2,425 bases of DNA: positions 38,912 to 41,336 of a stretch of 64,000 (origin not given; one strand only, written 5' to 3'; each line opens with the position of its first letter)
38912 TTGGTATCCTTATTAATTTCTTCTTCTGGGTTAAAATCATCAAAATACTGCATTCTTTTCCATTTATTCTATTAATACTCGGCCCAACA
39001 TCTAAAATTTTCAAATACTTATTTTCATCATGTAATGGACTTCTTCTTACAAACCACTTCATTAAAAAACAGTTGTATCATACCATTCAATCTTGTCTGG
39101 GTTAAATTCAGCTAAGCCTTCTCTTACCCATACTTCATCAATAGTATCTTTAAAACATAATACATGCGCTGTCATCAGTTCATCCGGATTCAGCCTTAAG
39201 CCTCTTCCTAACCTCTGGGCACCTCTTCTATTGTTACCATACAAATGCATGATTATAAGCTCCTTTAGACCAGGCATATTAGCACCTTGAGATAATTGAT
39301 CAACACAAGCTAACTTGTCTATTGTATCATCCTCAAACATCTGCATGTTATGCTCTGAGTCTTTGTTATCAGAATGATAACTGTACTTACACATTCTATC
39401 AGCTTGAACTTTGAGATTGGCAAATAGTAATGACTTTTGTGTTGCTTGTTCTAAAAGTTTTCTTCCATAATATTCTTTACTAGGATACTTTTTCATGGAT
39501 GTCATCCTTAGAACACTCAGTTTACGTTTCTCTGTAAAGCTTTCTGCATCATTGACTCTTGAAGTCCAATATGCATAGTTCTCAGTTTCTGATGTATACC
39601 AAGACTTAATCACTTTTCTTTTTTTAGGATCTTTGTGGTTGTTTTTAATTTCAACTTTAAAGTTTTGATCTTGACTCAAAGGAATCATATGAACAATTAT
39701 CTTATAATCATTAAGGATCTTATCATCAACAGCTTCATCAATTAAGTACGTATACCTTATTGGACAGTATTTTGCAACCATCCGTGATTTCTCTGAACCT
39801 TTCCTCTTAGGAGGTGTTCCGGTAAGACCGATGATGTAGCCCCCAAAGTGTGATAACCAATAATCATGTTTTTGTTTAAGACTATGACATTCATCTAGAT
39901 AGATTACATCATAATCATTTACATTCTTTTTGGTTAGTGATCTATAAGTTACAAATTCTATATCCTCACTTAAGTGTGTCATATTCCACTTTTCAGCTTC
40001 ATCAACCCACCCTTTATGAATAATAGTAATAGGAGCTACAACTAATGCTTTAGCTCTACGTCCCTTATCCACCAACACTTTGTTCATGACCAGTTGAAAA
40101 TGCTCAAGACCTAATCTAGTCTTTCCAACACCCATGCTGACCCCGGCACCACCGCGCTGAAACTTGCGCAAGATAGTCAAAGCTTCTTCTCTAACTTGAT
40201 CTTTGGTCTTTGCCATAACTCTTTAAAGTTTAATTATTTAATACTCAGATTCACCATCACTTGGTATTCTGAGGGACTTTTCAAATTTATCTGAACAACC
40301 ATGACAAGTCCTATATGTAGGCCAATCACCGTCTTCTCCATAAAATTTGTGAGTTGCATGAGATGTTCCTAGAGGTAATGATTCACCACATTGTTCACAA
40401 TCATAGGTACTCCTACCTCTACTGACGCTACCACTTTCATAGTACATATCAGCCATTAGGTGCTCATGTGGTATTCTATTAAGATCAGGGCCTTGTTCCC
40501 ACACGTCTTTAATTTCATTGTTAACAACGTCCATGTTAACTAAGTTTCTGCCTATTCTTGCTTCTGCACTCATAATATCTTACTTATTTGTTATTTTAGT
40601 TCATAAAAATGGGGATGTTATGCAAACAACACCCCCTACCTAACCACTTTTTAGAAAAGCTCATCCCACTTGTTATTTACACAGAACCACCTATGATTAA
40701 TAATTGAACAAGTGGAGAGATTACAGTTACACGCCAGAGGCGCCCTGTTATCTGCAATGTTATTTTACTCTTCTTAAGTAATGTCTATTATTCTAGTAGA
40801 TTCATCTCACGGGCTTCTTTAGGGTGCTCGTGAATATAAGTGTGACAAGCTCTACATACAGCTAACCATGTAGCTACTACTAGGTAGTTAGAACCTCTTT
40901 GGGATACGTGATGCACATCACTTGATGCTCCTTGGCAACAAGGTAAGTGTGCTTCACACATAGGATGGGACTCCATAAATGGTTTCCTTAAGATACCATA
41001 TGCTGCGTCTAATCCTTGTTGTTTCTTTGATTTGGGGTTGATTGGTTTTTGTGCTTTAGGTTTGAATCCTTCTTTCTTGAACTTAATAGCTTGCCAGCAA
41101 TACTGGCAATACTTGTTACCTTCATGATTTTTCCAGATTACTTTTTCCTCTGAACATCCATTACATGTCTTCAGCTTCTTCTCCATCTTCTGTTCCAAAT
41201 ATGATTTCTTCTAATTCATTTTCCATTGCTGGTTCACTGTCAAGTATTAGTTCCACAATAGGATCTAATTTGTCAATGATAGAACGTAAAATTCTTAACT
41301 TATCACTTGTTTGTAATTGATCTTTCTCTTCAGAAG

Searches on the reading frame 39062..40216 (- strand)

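Call 11: search_protein_families(library=phrogs, proteins=[window:39062-40216:-], max_evalue=0.00001)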
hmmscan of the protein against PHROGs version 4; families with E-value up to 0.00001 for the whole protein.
window:39062-40216:- (384 aa): 2 families
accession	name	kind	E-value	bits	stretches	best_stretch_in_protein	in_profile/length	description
phrog_16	-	DNA, RNA and nucleotide metabolism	6.3e-27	95.2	1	25-362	296-605/986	DNA helicase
phrog_62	-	DNA, RNA and nucleotide metabolism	5e-16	58.4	1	20-141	710-855/1881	DNA helicase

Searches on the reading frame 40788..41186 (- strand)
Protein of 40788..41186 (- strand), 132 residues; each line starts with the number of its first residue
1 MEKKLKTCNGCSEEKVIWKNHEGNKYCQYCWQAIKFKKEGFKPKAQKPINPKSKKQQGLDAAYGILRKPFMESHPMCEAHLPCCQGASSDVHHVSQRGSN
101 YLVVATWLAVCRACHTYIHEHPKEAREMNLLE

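Call 75: search_protein_families(library=phrogs, proteins=[window:40788-41186:-], max_evalue=0.01)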
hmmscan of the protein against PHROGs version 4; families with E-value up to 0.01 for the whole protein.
window:40788-41186:- (132 aa): 4 families
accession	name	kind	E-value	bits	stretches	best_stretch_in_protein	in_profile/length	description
phrog_7108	-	unknown function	9.4e-06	26.8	1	10-97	7-92/146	-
phrog_740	-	DNA, RNA and nucleotide metabolism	0.00049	20.2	1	76-127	40-93/332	HNH endonuclease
phrog_333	-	DNA, RNA and nucleotide metabolism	0.0056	17.8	1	65-116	23-76/138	HNH endonuclease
phrog_15522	-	DNA, RNA and nucleotide metabolism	0.0092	17.2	1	66-131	25-90/108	HNH endonuclease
